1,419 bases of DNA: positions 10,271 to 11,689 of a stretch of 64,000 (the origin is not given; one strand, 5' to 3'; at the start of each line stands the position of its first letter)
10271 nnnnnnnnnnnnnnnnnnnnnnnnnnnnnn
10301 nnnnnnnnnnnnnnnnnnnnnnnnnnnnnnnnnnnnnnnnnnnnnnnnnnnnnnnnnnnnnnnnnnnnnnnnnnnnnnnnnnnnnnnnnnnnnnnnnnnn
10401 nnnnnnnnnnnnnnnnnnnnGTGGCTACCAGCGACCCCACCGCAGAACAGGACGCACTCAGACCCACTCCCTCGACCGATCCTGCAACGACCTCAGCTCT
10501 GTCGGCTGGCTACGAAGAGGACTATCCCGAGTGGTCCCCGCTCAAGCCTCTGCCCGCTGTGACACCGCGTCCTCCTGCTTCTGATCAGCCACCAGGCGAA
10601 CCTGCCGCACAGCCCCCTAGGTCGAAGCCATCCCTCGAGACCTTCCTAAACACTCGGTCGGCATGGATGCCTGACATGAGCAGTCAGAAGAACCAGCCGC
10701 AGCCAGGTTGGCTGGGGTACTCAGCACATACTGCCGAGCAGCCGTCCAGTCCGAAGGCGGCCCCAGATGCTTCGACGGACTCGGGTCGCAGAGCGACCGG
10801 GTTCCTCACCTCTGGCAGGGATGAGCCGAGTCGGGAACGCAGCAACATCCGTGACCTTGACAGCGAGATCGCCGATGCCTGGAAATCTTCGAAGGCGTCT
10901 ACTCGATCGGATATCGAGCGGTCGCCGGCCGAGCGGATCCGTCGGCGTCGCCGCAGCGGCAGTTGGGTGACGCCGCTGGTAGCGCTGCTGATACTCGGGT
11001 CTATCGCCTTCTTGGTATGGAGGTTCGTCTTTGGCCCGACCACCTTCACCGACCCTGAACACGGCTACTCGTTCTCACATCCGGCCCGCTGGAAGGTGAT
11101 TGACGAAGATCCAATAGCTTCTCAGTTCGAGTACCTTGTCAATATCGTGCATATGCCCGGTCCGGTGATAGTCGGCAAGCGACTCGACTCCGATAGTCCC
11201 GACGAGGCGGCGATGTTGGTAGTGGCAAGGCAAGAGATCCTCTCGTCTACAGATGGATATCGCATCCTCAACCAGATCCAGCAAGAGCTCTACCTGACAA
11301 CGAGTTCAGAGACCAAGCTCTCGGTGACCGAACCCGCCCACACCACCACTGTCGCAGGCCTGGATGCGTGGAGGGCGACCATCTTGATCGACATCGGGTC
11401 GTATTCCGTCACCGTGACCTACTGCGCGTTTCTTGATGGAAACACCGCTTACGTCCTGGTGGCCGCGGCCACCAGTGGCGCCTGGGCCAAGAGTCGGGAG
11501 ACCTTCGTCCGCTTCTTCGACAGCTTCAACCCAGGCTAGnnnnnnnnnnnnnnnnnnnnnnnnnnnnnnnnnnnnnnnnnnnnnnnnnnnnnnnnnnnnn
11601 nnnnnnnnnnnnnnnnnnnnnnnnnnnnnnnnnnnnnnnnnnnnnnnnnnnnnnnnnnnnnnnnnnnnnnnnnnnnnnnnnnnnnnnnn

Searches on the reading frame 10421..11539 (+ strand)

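Call 36: search_protein_families(library=pfam, proteins=[window:10421-11539:+], max_evalue=0.001)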
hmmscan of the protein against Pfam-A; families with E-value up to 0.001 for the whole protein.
window:10421-11539:+ (372 aa): 1 family
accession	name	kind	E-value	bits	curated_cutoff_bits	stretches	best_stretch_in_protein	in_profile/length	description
PF01789.22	PsbP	-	7.4e-05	23.3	23.5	1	208-370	5-154/155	PsbP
